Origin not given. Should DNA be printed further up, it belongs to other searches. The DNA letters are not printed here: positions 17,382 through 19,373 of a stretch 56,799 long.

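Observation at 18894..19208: Sixteen-cysteine poly-[4Fe-4S] module fused to the N-terminus of a type IV filament ATPase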

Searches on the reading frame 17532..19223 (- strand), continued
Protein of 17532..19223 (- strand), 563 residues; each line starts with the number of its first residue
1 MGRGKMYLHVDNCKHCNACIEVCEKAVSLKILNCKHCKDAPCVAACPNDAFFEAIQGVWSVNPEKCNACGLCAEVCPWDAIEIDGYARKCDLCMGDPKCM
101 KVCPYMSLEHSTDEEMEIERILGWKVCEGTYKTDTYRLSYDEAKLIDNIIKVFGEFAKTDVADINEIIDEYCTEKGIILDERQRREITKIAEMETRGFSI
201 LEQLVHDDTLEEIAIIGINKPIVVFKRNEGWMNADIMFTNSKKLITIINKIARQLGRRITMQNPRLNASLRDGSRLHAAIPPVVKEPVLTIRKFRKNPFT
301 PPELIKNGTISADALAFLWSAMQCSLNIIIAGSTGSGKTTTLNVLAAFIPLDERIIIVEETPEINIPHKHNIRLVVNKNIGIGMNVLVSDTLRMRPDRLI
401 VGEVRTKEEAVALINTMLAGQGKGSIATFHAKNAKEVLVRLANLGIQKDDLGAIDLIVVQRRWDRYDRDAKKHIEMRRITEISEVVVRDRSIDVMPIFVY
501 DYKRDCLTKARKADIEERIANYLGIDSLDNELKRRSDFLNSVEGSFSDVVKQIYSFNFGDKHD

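Call 29: find_encoding_contigs(protein=P0008, flank=10000, max_places=2)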
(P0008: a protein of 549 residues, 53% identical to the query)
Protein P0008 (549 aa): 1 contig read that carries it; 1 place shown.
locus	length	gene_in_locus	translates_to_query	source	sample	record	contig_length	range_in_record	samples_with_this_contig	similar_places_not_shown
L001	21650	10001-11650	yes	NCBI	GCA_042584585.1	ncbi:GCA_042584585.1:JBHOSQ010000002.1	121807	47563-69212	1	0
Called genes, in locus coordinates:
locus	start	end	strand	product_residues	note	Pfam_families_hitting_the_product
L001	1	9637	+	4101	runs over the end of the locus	PF09294:Interfer-bind (faint), PF00054:Laminin_G_1 (faint), PF00354:Pentaxin (faint), PF02210:Laminin_G_2 (faint), PF02973:Sialidase (faint), PF07953:Toxin_R_bind_N (faint), PF13385:Laminin_G_3, PF10102:DUF2341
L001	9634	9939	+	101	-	PF02643:DUF192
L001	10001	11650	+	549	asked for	PF13187:Fer4_9 (faint), PF12838:Fer4_7 (weak), PF13247:Fer4_11, PF25160:LdpA_Fe-S-bd (weak), PF00037:Fer4, PF12837:Fer4_6 (weak), PF00437:T2SSE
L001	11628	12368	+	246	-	PF00482:T2SSF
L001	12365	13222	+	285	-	PF00482:T2SSF (weak)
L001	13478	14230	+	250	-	PF09754:PAC2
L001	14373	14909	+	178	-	PF01613:Flavin_Reduct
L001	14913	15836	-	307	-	PF01916:DS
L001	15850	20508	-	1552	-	-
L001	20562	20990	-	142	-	-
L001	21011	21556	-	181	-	-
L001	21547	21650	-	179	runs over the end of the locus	-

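Call 30: find_encoding_contigs(protein=P0061, flank=10000, max_places=2)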
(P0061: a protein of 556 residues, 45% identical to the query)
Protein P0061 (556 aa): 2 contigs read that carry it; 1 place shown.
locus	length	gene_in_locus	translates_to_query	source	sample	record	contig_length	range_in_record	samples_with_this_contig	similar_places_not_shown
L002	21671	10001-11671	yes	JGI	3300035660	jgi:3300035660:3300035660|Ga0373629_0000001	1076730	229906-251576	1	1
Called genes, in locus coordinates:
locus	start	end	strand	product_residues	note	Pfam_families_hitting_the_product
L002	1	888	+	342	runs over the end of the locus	PF22578:GGR_cat (weak)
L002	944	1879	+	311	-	-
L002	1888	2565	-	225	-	PF01255:Prenyltransf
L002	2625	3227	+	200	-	-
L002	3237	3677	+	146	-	-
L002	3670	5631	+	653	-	PF00437:T2SSE, PF23989:PilB3_C (faint)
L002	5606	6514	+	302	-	PF00482:T2SSF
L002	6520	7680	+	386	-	PF00482:T2SSF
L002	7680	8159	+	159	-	-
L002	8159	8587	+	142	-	-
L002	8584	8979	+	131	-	-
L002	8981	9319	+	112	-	PF02643:DUF192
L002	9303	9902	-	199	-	-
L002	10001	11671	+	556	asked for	PF00037:Fer4 (weak), PF12797:Fer4_2 (faint), PF12837:Fer4_6 (faint), PF12838:Fer4_7 (faint), PF13187:Fer4_9 (faint), PF13237:Fer4_10 (faint), PF00437:T2SSE, PF27713:UCP018868 (weak), +1 more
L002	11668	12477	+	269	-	PF00482:T2SSF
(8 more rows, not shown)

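Call 31: predict_structure(alignment_id=A1)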
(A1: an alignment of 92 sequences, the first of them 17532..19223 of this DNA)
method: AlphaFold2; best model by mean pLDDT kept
length: 563 residues; sequences in the alignment: 92
mean_pLDDT: 94.4   pTM: 0.83
mean pLDDT of the five models: 94.4, 93.9, 93.6, 93.4, 92.7
residues with pLDDT >= 90: 496; 70-90: 58; 50-70: 6; < 50: 3
segments of 3 or more residues with pLDDT < 50: none
pLDDT, mean of each block of 10 residues (from residue 1): 71 93 96 92 97 91 97 97 97 91 89 91 97 94 95 90 93 95 96 96 96 98 94 98 97 93 95 94 98 93 98 98 97 96 97 96 94 93 96 94 98 94 89 98 97 98 92 92 96 97 97 96 96 98 97 93 54
secondary structure, 60 per line:
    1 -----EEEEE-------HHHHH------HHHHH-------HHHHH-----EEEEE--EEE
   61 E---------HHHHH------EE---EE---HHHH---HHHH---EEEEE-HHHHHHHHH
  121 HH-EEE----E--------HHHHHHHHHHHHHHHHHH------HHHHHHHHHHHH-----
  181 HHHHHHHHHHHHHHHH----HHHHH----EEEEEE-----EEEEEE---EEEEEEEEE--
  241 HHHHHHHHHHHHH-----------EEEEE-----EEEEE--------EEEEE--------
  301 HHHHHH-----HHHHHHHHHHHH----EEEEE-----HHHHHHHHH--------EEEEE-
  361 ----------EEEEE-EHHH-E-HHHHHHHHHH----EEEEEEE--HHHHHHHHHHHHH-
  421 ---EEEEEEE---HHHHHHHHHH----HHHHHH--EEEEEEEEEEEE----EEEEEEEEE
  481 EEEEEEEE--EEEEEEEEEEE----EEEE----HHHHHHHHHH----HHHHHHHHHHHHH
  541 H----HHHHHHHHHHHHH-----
elements in order: E6-10 H18-22 H29-33 H41-45 E51-55 E58-61 H71-75 H92-95 H99-102 E106-110 H112-122 E124-126 H140-157 H164-175 H181-196 H201-205 E210-215 E221-226 E230-238 H241-253 E265-269 E275-279 E288-292 H301-306 H312-323 E328-332 H338-346 E355-359 E371-375 H384-393 E398-404 H407-419 E424-430 H434-443 H448-453 E456-467 E472-488 E491-501 E506-509 H514-523 H528-541 H546-558

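Call 37: fold_search(model_id=the predicted structure, library=pdb)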
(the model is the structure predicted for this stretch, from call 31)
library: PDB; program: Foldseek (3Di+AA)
matches with E <= 10: 1609; with E <= 0.001: 154
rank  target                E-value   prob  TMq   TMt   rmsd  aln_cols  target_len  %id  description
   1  2oap_2                3.5e-35  1.00  0.65  0.73   6.8       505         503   26  Crystal structure of the archaeal secretion ATPase GspE in complex with AMP-PNP (released 2007-02-13)
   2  2oap_1                6.0e-34  1.00  0.63  0.70   5.2       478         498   26  Crystal structure of the archaeal secretion ATPase GspE in complex with AMP-PNP (released 2007-02-13)
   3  4ii7_C                1.0e-33  1.00  0.66  0.72   3.2       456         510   27  Archaellum Assembly ATPase FlaI (released 2013-03-06)
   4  4ihq_A                8.0e-33  1.00  0.61  0.67   4.6       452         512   27  Archaellum Assembly ATPase FlaI bound to ADP (released 2013-03-06)
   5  4ii7_D                8.9e-33  1.00  0.59  0.66   5.1       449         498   28  Archaellum Assembly ATPase FlaI (released 2013-03-06)
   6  4ihq_C                3.9e-32  1.00  0.65  0.71   3.6       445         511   27  Archaellum Assembly ATPase FlaI bound to ADP (released 2013-03-06)
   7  8rjf_A                4.2e-32  1.00  0.58  0.75   4.9       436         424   27  TadA/CpaF with ADP (released 2024-08-14)
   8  4ii7_A                1.5e-31  1.00  0.64  0.71   3.7       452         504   27  Archaellum Assembly ATPase FlaI (released 2013-03-06)
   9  4ii7_B                1.6e-31  1.00  0.61  0.67   4.8       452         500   27  Archaellum Assembly ATPase FlaI (released 2013-03-06)
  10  8rkd_A                4.2e-31  1.00  0.59  0.76   4.6       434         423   28  TadA/CpaF with AMPPNP (released 2024-08-14)
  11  9e24_A                7.7e-31  1.00  0.52  0.66   6.4       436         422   28  Closed structure of CpaF without nucleotides (Apo dataset) (released 2025-04-23)
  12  8rkd_B                8.3e-27  1.00  0.57  0.76   5.1       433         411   25  TadA/CpaF with AMPPNP (released 2024-08-14)
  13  3jc8_Ba               8.7e-21  1.00  0.50  0.61   7.7       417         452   19  Architectural model of the type IVa pilus machine in a piliated state (released 2016-03-16)
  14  2pt7_B                1.3e-20  1.00  0.41  0.72   4.5       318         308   26  Crystal structure of Cag VirB11 (HP0525) and an inhibitory protein (HP1451) (released 2007-11-13)
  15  1g6o_A                5.3e-20  1.00  0.41  0.69   4.6       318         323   26  CRYSTAL STRUCTURE OF THE HELICOBACTER PYLORI ATPASE, HP0525, IN COMPLEX WITH ADP (released 2001-01-24)
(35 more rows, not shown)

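Call 39: find_related_loci(query=A1, collection=genome_contigs, flank=6000)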
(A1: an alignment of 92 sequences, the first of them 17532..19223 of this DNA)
Query A1 (563 aa) in genome_contigs; peptide patterns used: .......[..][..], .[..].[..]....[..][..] (x = any residue, [..] = any of these).
600 stretches matched a pattern (row limit reached: there are more); 532 encode a relative of the query (tblastn E <= 1e-3); the best 80 are kept; 80 distinct loci.
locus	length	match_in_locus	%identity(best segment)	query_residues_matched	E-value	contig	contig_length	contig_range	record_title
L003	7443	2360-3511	39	183-559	3e-64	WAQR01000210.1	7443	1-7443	MAG: Candidatus Hydrothermarchaeota archaeon isolate S146_76_esom k151_612296, whole genome shotgun sequence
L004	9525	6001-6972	41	194-512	1e-63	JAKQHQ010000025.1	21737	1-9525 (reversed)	MAG: archaeon isolate USDE_metabat.173 k141_465099, whole genome shotgun sequence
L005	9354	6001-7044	38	192-540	6e-59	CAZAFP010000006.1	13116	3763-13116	MAG TPA_asm: uncultured Methanosarcinales archaeon isolate binchicken_co32_262 genome assembly, contig: NODE_7924_length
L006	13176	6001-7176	35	179-563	4e-55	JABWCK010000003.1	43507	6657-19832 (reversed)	MAG: Candidatus Micrarchaeota archaeon isolate MAG_54 scaffold_699, whole genome shotgun sequence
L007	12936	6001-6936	38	196-502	6e-54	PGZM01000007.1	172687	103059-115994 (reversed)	MAG: Firmicutes bacterium HGW-Firmicutes-9 08E140C01_z5_2013_Ig3399_v2_scaffold_84, whole genome shotgun sequence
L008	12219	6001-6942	37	194-502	2e-53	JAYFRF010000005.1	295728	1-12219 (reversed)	MAG: Clostridiaceae bacterium isolate CA_7 c_CA_000000023926, whole genome shotgun sequence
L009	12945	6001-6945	38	194-503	1e-53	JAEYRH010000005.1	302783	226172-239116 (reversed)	MAG: Bacillota bacterium isolate OH_CBB_53 k127_1022520, whole genome shotgun sequence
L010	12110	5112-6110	37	194-523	1e-53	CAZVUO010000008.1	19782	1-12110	MAG TPA_asm: uncultured bacterium isolate binchicken_co22_256 genome assembly, contig: NODE_2941_length_19782_cov_766.46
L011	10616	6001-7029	37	142-474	4e-52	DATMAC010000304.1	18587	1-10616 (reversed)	MAG TPA_asm: Thermoflexus sp. isolate SMAG_U13315 k141_69129, whole genome shotgun sequence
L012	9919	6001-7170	32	109-509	5e-52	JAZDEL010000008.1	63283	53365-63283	MAG: Candidatus Iainarchaeum archaeon isolate MEGAHIT-group-0.15 k141_2646207, whole genome shotgun sequence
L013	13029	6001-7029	34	164-501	6e-52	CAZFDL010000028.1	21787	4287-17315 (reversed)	MAG TPA_asm: uncultured Anaerolinea sp. isolate SRP287453_co1_167 genome assembly, contig: NODE_4197_length_21787_cov_12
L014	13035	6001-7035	35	164-503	6e-52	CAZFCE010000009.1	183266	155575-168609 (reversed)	MAG TPA_asm: uncultured Caldilineaceae bacterium isolate binchicken_co20_290 genome assembly, contig: NODE_159_length_18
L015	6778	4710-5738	35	164-501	1e-51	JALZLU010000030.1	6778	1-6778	MAG: Chloroflexota bacterium isolate MSU bin41 SD1457-59_k127_1329553, whole genome shotgun sequence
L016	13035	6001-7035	35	164-503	2e-51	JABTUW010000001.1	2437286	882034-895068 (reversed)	MAG: Anaerolineales bacterium isolate H5_CFX7 seq001, whole genome shotgun sequence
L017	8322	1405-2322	36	150-456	3e-51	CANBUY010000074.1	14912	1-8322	MAG: Comamonadaceae bacterium isolate JR-MC-D-240519-141 genome assembly, contig: JR-MC-D-240519-C5251, whole genome sho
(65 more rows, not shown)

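Call 51: find_encoding_contigs(protein=P0113, flank=8000, max_places=2)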
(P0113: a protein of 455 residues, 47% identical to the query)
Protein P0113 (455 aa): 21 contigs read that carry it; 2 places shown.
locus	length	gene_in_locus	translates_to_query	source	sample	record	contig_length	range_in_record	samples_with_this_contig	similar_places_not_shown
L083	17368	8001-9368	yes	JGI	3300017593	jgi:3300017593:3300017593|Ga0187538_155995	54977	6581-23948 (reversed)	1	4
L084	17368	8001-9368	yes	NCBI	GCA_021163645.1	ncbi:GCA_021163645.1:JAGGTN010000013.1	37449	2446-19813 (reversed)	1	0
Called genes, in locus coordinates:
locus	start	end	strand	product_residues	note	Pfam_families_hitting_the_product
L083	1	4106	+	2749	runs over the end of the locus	PF17957:Big_7 (faint)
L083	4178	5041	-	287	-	-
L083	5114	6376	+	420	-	-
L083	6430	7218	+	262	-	PF01255:Prenyltransf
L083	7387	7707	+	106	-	PF02643:DUF192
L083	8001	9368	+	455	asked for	PF00437:T2SSE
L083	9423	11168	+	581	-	PF00482:T2SSF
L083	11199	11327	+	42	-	-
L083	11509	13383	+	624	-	-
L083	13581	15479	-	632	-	-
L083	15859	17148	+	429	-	PF13173:AAA_14, PF13635:DUF4143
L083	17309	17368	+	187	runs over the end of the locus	PF01022:HTH_5, PF12840:HTH_20 (weak), PF13412:HTH_24 (weak)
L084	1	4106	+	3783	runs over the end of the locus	PF05048:NosD, PF13229:Beta_helix, PF17957:Big_7 (faint)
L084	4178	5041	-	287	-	-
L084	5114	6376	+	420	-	-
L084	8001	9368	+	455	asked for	PF00437:T2SSE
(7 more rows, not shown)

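Call 63: find_encoding_contigs(protein=P0068, flank=9000, max_places=1)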
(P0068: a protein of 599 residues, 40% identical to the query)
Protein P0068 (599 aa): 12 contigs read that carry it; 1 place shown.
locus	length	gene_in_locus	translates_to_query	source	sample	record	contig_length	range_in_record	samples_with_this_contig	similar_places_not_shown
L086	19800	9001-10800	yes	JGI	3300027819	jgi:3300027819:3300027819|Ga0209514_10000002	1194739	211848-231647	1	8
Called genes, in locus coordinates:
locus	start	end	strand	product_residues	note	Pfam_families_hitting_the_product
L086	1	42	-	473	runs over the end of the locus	PF02310:B12-binding, PF04055:Radical_SAM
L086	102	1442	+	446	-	PF13231:PMT_2 (weak)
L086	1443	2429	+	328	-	PF08241:Methyltransf_11, PF13649:Methyltransf_25, PF13847:Methyltransf_31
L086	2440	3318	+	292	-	PF08003:Methyltransf_9 (weak), PF13489:Methyltransf_23, PF01209:Ubie_methyltran, PF02353:CMAS, PF13649:Methyltransf_25, PF13847:Methyltransf_31, PF08241:Methyltransf_11, PF08242:Methyltransf_12, +1 more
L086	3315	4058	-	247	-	PF00535:Glycos_transf_2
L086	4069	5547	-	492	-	PF01943:Polysacc_synt, PF13440:Polysacc_synt_3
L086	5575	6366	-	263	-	PF01209:Ubie_methyltran (weak), PF03602:Cons_hypoth95 (weak), PF05175:MTS (faint), PF13489:Methyltransf_23, PF13649:Methyltransf_25, PF13847:Methyltransf_31, PF08241:Methyltransf_11, PF08242:Methyltransf_12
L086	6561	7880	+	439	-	-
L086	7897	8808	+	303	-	PF00526:Dicty_CTDC (weak)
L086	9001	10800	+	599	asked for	PF00437:T2SSE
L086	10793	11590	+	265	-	PF00482:T2SSF (weak)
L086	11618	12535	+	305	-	PF00482:T2SSF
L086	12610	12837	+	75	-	-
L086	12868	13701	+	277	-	-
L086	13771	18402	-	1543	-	-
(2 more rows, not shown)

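Call 64: find_encoding_contigs(protein=P0027, flank=9000, max_places=1)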
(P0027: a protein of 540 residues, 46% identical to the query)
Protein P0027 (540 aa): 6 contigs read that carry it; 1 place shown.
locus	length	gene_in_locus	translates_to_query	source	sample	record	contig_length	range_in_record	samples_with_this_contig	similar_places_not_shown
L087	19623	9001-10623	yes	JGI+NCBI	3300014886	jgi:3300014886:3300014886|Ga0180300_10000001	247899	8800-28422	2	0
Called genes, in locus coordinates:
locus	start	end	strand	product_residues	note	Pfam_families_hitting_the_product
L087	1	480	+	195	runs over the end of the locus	-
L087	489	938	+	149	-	-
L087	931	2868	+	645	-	PF23990:PilB3_N (weak), PF00437:T2SSE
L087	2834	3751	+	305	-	PF00482:T2SSF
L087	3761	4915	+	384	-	PF00482:T2SSF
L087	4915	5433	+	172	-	-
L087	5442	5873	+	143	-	-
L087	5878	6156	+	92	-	-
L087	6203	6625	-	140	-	-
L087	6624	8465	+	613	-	-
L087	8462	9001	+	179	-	PF02643:DUF192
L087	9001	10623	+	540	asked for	PF12797:Fer4_2 (faint), PF13247:Fer4_11, PF25160:LdpA_Fe-S-bd, PF00037:Fer4 (weak), PF12837:Fer4_6 (weak), PF12838:Fer4_7 (weak), PF00437:T2SSE, PF27713:UCP018868, +3 more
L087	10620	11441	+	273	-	PF00482:T2SSF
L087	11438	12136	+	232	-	PF00482:T2SSF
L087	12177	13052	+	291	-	-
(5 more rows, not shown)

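Call 65: find_encoding_contigs(protein=P0023, flank=9000, max_places=1)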
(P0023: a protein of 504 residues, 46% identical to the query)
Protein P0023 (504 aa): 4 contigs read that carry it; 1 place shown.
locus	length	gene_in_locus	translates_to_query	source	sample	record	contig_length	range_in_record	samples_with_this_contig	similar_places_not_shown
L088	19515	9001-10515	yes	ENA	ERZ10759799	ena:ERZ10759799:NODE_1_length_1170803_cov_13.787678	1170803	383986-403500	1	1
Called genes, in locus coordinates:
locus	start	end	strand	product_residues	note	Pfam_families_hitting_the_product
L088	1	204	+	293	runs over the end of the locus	PF00482:T2SSF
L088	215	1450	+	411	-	PF00482:T2SSF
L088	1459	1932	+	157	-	-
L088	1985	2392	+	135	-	-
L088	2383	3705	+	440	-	-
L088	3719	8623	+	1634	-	-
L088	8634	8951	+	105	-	PF02643:DUF192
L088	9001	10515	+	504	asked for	PF12838:Fer4_7 (faint), PF13187:Fer4_9 (faint), PF00437:T2SSE, PF27713:UCP018868 (weak)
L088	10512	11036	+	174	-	PF00482:T2SSF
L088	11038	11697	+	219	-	PF00482:T2SSF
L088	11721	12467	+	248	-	PF09754:PAC2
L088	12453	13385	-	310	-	PF13412:HTH_24 (faint), PF13518:HTH_28 (faint), PF13556:HTH_30 (faint), PF12840:HTH_20 (faint), PF01037:AsnC_trans_reg (faint)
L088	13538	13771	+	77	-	-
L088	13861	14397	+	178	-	PF01613:Flavin_Reduct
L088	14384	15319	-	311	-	PF01916:DS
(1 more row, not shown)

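Call 67: search_protein_families(library=ncbifam, proteins=[window:17532-19223:-], max_evalue=0.001)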
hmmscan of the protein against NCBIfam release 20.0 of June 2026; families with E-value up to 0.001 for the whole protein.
window:17532-19223:- (563 aa): 55 families (the best 25 are shown)
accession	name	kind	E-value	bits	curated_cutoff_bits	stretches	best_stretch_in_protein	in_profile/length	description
NF058587.1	archaellum_moto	equivalog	1.2e-57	195.9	550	1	139-543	89-500/527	archaellum flagellar ATPase motor FlaI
TIGR03819.1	heli_sec_ATPase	hypoth_equivalog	4.7e-51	174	373.15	1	175-446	29-302/340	TadA family conjugal transfer-associated ATPase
TIGR02788.1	VirB11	equivalog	2.8e-45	154.7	249.95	2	315-448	134-269/308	P-type DNA transfer ATPase VirB11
TIGR02782.1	TrbB_P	equivalog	1.5e-43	149.2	304.55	1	229-448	41-258/303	P-type conjugative transfer ATPase TrbB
NF010469.0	PRK13894.1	subfamily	9.3e-36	123.8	508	1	218-447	41-270/320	conjugal transfer ATPase TrbB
NF053672.1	bindosome_BasE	exception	5e-34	117.9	1000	1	159-507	99-448/512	bindosome assembly system ATPase subunit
NF010407.0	PRK13833.1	subfamily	5.9e-30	104.8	499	1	230-446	50-264/323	conjugal transfer protein TrbB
NF010425.0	PRK13851.1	equivalog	3.1e-27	95.4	461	1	312-442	149-281/344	type IV secretion system protein VirB11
NF010475.0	PRK13900.1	equivalog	1.5e-26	93.2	389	2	315-448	150-286/333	type IV secretion system ATPase VirB11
NF041000.1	ATPase_ComGA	equivalog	2.6e-25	88.9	300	1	281-461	88-263/267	competence type IV pilus ATPase ComGA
TIGR02538.1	type_IV_pilB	equivalog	1.2e-14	53.9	675.65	1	328-495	319-483/564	type IV-A pilus assembly ATPase PilB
NF007755.0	PRK10436.1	equivalog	1.8e-14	53.3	617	1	315-463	208-355/465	type II secretion system protein GspE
NF053534.1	T4PilAsmATPsTfpB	equivalog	1.2e-13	50.3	850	1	319-476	328-485/584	type IV pilus assembly ATPase TfpB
TIGR02533.1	type_II_gspE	equivalog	4.5e-13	48.7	630.25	1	324-461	241-377/486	type II secretion system ATPase GspE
NF045766.1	PhenlGlyoxDHPadI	equivalog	9.5e-13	47.7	700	1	22-114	43-139/443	NADH-dependent phenylglyoxylate dehydrogenase subunit beta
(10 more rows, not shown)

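Call 78: find_encoding_contigs(protein=P0106, flank=9000, max_places=1)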
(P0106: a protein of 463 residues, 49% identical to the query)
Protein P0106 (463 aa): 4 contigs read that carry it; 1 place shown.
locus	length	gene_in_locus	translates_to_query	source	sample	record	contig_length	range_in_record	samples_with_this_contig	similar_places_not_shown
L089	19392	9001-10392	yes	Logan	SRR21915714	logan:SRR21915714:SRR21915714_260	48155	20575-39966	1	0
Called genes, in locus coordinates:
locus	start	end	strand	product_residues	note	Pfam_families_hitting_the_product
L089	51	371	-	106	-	PF01253:SUI1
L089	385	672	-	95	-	PF00831:Ribosomal_L29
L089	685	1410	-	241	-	PF07650:KH_2, PF00189:Ribosomal_S3_C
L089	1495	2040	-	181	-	PF00237:Ribosomal_L22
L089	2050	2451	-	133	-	PF00203:Ribosomal_S19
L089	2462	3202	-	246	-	PF00181:Ribosomal_L2_N, PF03947:Ribosomal_L2_C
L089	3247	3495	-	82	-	PF00276:Ribosomal_L23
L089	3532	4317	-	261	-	PF00573:Ribosomal_L4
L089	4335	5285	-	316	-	PF00297:Ribosomal_L3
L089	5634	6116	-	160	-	-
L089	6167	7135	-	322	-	PF10110:GPDPase_memb (weak)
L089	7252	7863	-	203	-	-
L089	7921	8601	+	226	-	PF01255:Prenyltransf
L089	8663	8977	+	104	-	PF02643:DUF192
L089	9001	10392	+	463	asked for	PF00437:T2SSE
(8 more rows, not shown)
